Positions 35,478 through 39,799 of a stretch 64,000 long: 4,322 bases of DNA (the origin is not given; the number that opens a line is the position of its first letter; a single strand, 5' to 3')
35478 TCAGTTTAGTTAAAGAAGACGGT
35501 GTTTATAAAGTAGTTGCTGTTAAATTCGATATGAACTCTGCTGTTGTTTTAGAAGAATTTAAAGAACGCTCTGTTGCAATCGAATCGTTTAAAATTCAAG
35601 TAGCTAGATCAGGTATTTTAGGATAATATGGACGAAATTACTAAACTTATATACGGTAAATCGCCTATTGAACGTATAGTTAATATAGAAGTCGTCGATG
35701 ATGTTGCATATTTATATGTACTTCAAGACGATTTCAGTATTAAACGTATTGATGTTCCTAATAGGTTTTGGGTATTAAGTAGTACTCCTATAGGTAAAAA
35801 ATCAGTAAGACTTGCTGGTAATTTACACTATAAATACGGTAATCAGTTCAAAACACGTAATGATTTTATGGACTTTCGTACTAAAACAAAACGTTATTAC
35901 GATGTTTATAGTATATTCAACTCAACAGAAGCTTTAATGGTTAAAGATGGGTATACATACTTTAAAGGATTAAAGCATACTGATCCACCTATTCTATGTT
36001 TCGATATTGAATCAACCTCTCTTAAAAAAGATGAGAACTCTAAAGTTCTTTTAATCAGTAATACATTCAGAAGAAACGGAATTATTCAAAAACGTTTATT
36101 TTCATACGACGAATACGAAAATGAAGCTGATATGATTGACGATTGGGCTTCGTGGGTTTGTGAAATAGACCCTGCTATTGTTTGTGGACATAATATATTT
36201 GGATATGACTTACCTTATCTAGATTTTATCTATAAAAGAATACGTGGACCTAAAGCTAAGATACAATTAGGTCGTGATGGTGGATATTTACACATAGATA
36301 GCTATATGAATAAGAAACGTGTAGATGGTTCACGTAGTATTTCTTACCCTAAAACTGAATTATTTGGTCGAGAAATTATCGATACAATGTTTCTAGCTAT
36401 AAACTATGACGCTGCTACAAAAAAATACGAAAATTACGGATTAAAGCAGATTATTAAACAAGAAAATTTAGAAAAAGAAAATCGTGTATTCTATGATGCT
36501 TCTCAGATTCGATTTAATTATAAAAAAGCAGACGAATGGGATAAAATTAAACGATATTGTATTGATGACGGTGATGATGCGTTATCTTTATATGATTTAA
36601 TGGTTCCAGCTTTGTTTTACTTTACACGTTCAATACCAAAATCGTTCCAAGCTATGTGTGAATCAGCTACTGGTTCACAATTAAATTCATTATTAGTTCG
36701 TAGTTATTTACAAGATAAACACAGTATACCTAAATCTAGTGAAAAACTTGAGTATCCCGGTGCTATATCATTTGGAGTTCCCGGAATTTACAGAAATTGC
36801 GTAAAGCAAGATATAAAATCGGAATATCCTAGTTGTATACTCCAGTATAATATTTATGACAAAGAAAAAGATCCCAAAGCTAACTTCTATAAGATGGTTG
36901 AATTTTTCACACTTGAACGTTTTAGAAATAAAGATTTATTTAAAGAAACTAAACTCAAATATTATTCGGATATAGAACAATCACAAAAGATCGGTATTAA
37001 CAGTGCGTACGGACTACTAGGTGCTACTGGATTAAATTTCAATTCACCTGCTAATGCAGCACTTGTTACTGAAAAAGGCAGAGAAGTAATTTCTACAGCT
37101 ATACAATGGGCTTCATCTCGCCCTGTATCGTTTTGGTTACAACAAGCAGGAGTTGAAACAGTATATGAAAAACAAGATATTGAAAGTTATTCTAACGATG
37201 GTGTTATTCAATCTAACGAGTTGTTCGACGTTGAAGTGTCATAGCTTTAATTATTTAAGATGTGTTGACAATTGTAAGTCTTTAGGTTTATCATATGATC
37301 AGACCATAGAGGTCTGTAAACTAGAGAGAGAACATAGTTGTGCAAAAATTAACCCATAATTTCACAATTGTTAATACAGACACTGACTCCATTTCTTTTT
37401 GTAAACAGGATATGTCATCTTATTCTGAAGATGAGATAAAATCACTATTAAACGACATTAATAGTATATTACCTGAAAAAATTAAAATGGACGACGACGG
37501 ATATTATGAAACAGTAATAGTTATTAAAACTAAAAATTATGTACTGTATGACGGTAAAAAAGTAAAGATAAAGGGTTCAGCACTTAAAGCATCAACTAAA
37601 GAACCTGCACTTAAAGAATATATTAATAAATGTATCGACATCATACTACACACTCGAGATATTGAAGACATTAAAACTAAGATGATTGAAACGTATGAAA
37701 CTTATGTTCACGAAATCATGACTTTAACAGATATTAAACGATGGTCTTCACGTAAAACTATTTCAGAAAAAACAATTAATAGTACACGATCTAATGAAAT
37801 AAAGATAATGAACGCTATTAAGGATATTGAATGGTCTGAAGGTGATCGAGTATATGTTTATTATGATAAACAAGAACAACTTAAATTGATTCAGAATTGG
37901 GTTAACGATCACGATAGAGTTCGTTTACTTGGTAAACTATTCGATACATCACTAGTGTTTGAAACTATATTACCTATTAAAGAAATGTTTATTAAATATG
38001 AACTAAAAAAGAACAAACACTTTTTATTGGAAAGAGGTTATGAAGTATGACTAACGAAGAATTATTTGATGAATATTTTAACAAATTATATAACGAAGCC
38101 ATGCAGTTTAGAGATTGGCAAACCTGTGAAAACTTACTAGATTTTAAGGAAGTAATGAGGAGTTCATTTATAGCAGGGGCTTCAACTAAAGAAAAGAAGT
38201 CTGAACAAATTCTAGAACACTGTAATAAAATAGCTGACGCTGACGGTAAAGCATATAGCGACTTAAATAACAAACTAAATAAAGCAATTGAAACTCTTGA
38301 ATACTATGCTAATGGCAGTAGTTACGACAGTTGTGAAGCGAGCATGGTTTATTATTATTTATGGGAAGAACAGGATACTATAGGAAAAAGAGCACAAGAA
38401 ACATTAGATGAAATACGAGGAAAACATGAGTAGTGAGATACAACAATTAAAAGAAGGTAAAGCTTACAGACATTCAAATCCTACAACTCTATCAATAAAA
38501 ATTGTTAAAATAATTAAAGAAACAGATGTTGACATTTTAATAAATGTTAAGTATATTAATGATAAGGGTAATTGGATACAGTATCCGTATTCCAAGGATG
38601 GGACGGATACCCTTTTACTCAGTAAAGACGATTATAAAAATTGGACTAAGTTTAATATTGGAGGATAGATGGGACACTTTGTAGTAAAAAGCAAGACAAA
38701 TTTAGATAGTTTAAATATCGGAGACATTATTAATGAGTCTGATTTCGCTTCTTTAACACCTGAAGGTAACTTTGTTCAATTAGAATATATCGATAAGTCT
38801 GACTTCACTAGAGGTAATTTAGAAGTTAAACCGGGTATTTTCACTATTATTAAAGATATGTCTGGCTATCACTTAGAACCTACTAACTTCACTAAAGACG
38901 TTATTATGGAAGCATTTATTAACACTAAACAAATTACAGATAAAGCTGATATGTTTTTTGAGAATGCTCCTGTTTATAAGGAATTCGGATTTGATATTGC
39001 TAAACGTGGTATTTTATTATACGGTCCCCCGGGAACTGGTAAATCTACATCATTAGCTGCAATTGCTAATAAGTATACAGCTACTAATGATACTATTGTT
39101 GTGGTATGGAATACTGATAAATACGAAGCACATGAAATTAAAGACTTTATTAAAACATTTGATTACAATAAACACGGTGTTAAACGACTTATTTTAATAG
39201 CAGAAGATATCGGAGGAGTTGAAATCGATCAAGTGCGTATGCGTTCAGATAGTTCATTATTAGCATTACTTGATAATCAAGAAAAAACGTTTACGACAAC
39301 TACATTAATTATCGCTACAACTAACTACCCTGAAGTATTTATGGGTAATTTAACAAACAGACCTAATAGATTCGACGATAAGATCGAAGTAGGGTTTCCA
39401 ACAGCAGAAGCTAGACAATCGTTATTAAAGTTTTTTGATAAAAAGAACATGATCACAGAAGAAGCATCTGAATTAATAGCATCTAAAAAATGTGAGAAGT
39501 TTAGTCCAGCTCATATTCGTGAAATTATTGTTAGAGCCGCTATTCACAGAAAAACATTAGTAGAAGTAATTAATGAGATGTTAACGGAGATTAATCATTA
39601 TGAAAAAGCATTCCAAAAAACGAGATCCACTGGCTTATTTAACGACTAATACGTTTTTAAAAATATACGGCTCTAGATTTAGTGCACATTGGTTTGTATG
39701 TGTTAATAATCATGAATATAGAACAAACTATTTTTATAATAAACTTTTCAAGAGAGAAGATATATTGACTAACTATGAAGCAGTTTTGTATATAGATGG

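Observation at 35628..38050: Family B DNA polymerase split into two ORFs in different frames with an 80-96 nt non-coding spacer containing a promoter-like element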

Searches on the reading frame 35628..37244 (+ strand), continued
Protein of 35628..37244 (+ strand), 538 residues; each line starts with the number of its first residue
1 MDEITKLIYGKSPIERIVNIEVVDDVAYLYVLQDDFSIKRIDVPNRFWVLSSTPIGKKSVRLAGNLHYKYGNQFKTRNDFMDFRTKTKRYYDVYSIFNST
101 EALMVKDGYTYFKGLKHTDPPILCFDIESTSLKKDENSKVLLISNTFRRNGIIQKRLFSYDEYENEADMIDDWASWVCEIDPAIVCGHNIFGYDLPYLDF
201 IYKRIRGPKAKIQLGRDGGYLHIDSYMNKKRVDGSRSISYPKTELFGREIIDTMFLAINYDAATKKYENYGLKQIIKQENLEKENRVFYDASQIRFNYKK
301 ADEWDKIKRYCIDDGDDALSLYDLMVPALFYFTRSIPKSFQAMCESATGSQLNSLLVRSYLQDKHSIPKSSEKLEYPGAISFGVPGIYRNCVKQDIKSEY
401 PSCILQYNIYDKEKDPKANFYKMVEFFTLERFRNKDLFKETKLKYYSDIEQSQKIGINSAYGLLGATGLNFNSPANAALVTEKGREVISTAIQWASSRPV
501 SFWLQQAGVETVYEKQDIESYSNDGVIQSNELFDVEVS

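Call 55: predict_structure(alignment_id=A3)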
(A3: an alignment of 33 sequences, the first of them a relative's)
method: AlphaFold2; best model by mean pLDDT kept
length: 764 residues; sequences in the alignment: 33
mean_pLDDT: 88.8   pTM: 0.80
mean pLDDT of the five models: 88.8, 88.3, 88.0, 86.1, 86.0
residues with pLDDT >= 90: 470; 70-90: 255; 50-70: 30; < 50: 9
segments of 3 or more residues with pLDDT < 50: 758-764
pLDDT, mean of each block of 10 residues (from residue 1): 85 96 97 94 97 95 96 96 93 94 96 93 91 90 94 96 97 97 94 95 95 94 79 83 95 79 78 87 77 89 91 94 94 94 90 95 90 73 91 88 92 95 91 92 93 87 89 90 88 86 80 65 61 89 92 95 93 88 91 89 84 88 93 87 94 90 82 78 84 80 91 91 94 90 90 67 36
secondary structure, 60 per line:
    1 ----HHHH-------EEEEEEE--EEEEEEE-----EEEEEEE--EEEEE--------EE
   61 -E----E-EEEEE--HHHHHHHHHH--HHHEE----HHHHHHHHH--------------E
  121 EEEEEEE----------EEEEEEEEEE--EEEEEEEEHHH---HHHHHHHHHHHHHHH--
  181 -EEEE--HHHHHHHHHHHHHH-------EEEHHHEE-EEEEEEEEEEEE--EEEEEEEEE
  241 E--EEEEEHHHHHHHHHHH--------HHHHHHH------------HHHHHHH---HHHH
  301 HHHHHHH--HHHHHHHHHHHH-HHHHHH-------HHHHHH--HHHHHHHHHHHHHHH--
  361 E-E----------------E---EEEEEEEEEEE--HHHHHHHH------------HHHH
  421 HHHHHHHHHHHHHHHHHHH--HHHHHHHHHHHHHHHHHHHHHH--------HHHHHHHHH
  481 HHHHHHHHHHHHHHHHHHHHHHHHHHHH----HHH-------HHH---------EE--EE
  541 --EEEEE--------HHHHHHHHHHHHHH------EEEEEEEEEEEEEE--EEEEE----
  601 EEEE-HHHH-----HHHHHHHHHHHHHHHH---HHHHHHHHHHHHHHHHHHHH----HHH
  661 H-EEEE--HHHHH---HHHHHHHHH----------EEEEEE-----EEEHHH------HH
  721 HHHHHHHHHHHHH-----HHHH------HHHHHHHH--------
elements in order (helices of 4 or more, strands of 3 or more residues): H5-8 E16-22 E25-31 E37-43 E46-50 E69-73 H76-85 H97-105 E120-127 E138-147 E150-157 H164-178 E182-185 H188-201 E209-211 E218-229 E232-241 E244-248 H249-259 H268-274 H287-293 H297-307 H310-321 H323-328 H336-341 H344-358 E384-394 H397-404 H417-439 H442-463 H472-508 E543-547 H556-569 E576-589 E592-596 E601-604 H606-609 H615-630 H634-653 H658-661 E663-666 H669-673 H677-685 E696-701 E707-709 H719-733 H739-742 H749-756

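Call 57: fold_search(model_id=the predicted structure, library=pdb)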
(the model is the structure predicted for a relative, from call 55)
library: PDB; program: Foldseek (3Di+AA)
matches with E <= 10: 726; with E <= 0.001: 268
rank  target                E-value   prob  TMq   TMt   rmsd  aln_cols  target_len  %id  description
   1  4k8x_A                4.2e-32  1.00  0.70  0.70   6.2       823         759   17  Binary complex of 9N DNA polymerase in the replicative state (released 2013-06-26)
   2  6is7_B                1.9e-31  1.00  0.69  0.69   5.8       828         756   17  Structure of 9N-I DNA polymerase incorporation with dA in the active site (released 2019-08-28)
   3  9oat_A                2.3e-31  1.00  0.72  0.72   5.8       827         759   18  TNA polymerase, 5-270, binary complex (released 2025-12-10)
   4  4k8z_A                2.4e-31  1.00  0.70  0.71   6.1       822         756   18  KOD Polymerase in binary complex with dsDNA (released 2013-06-26)
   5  6is7_A                2.7e-31  1.00  0.69  0.70   6.0       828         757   17  Structure of 9N-I DNA polymerase incorporation with dA in the active site (released 2019-08-28)
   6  5vu9_A                2.9e-31  1.00  0.71  0.71   6.0       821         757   17  TNA polymerase, translocated product (released 2017-12-06)
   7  9mye_A                3.9e-31  1.00  0.70  0.71   5.9       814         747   17  C28 Polymerase Incorporating RNA, n+1 (released 2025-12-17)
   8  8s84_A                7.3e-31  1.00  0.70  0.71   5.9       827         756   16  KOD-H4 DNA polymerase mutant in a ternary complex with DNA/DNA and non-hydrolyzable triphosphate (released 2024-11-13)
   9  7b0f_A                1.0e-30  1.00  0.67  0.71   5.6       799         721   17  TgoT_6G12 Binary complex (released 2020-12-30)
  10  9oau_A                1.6e-30  1.00  0.72  0.72   5.6       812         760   17  TNA polymerase, 7-47, binary complex (released 2025-12-10)
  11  6q4t_A                1.8e-30  1.00  0.71  0.72   5.9       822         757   17  KOD DNA pol in a closed ternary complex with 7-deaza-7-(2-(2-hydroxyethoxy)-N-(prop-2-yn-1-yl)acetamide)-2-dATP (released 2019-02-27)
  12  7b0h_F                2.0e-30  1.00  0.73  0.73   5.5       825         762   18  TgoT_6G12 Ternary complex (released 2021-01-13)
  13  7b07                  2.2e-30  1.00  0.67  0.68   6.6       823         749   17  TgoT_6G12 apo (released 2020-12-30)
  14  5vu8_A                2.5e-30  1.00  0.73  0.73   5.3       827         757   17  TNA polymerase, closed ternary complex (released 2017-12-06)
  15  7rsu_A                3.2e-30  1.00  0.71  0.72   6.0       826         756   18  TNA polymerase, n+2 product (released 2021-10-27)
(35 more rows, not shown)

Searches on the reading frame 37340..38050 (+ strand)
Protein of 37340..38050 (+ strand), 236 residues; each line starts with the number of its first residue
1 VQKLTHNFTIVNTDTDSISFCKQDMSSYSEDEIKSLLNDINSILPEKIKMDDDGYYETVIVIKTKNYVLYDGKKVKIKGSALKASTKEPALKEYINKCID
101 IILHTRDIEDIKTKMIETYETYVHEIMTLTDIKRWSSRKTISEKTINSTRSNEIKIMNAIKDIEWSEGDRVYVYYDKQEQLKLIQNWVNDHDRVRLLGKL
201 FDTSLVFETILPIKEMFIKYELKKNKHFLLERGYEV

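Call 3: search_protein_families(library=pfam, proteins=[window:37340-38050:+], max_evalue=0.01)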
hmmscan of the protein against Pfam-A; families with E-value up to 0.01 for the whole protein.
window:37340-38050:+ (236 aa): 1 family
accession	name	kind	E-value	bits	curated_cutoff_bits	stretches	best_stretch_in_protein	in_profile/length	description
PF16285.10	DUF4931_N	-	0.0025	18.4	24.1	1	15-73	59-109/124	Domain of unknown function (DUF4931) N-terminal domain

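Call 6: search_dna_similar(query=window:37340-38050:+, collection=phages, mode=protein, max_rows=30, max_evalue=0.001)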
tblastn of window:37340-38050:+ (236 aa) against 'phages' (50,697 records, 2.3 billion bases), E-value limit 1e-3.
Records with a match: 5; places in all: 5; records where one place covers at least 80% of the query: 5.
Best place of each record, by identity: <60% 5.
By first word of the organism name: Salinibacter 5.
By host as written in the record: Salinibacter ruber M8 4; Salinibacter ruber M31 1.
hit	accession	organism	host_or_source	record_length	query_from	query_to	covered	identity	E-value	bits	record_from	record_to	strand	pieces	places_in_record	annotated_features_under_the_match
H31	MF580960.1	Salinibacter phage M31CC-1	Salinibacter ruber M31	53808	9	232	95%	23.6%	7e-5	49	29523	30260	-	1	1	DNA polymerase elongation subunit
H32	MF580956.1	Salinibacter phage M8CC-19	Salinibacter ruber M8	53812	9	232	95%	23.6%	7e-5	49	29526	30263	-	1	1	DNA polymerase elongation subunit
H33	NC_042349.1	Salinibacter phage M8CC-19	Salinibacter ruber M8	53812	9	232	95%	23.6%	7e-5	49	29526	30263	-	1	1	DNA polymerase elongation subunit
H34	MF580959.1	Salinibacter phage M8CRM-1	Salinibacter ruber M8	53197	9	232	95%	23.3%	1e-4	49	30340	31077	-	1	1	DNA polymerase elongation subunit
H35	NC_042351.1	Salinibacter phage M8CRM-1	Salinibacter ruber M8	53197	9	232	95%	23.3%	1e-4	49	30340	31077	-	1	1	DNA polymerase elongation subunit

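Call 64: find_related_loci(query=A4, collection=viral_contigs, flank=1500)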
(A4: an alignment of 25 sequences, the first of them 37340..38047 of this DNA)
Query A4 (236 aa) in viral_contigs; peptide patterns used: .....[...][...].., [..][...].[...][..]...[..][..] (x = any residue, [..] = any of these).
153 stretches matched a pattern; 74 encode a relative of the query (tblastn E <= 1e-3); 74 distinct loci.
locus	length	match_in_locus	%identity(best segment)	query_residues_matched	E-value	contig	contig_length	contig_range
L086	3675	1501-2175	52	3-229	6e-73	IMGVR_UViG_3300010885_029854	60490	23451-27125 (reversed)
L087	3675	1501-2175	52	3-229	5e-73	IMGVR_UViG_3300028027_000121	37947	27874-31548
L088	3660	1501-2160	51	5-231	2e-72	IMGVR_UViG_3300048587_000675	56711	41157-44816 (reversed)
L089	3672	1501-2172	48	6-229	2e-70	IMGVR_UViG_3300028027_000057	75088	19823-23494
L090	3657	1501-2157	49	6-224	2e-70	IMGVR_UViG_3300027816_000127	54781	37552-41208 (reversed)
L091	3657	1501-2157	49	6-224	2e-70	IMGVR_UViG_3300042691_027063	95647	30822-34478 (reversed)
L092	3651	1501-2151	49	7-229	7e-69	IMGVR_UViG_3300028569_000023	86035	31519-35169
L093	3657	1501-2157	48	5-229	3e-68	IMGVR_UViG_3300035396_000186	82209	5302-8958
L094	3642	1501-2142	50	10-225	2e-66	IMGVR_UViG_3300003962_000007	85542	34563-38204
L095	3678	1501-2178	43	4-229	1e-65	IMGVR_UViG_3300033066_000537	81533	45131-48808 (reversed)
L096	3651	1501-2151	47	6-229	4e-65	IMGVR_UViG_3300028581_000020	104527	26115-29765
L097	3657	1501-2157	48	4-229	5e-65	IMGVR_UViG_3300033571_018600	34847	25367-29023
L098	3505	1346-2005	47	6-231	4e-65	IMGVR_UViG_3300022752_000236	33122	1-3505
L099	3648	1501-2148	48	7-229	3e-64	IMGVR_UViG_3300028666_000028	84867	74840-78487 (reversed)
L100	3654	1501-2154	46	8-231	3e-64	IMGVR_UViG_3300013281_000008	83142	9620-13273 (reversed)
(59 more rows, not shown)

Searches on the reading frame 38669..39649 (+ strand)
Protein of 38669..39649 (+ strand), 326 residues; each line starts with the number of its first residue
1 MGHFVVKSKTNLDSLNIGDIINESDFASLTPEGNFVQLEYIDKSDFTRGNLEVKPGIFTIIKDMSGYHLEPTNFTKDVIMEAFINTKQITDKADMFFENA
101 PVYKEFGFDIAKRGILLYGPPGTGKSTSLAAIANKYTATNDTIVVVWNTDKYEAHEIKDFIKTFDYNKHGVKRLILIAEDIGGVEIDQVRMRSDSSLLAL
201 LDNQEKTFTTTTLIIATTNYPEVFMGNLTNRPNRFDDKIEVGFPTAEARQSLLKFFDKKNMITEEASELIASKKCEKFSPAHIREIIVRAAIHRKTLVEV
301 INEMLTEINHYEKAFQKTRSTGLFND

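Call 3: search_protein_families(library=pfam, proteins=[window:38669-39649:+], max_evalue=0.01)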
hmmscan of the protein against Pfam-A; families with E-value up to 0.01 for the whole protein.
window:38669-39649:+ (326 aa): 17 families
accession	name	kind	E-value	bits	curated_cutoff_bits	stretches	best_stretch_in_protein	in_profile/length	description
PF00004.35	AAA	-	6.2e-14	53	21.2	1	115-242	1-130/131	ATPase family associated with various cellular activities (AAA)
PF20720.3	nSTAND3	-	1.1e-06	28.8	27.2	1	114-220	19-113/155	Novel STAND NTPase 3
PF05673.19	DUF815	-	8.3e-06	25.6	23.8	1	108-223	49-154/249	Protein of unknown function (DUF815)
PF07728.20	AAA_5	-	6.7e-05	23.3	22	1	115-160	2-45/139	AAA domain (dynein-related subfamily)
PF00005.33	ABC_tran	-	0.00015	22.9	25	1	115-162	14-62/137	ABC transporter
PF13401.12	AAA_22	-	0.00023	21.9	27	1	113-154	6-47/130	AAA domain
PF13191.12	AAA_16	-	0.00033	21.6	32.6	1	113-149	25-60/167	AAA ATPase domain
PF13604.12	AAA_30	-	0.0006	20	27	1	116-150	22-56/191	AAA domain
PF25199.1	nSTAND_NTPase5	-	0.00084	19.6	34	1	112-157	41-85/145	Novel STAND NTPase 5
PF01637.24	ATPase_2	-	0.0015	18.8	33.2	1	115-198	23-99/225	ATPase domain predominantly from Archaea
PF13245.12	AAA_19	-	0.0028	18.3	25.1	1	111-161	10-61/134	AAA domain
PF02374.21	ArsA_ATPase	-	0.003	17.3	24.3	1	114-210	3-90/305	Anion-transporting ATPase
PF13479.12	AAA_24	-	0.0039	17.5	27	1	113-167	3-58/195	AAA domain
PF13555.12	AAA_29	-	0.004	17.3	27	1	107-133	16-43/61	P-loop containing region of AAA domain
PF13521.12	AAA_28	-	0.0046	17.6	27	1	115-137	2-25/164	AAA domain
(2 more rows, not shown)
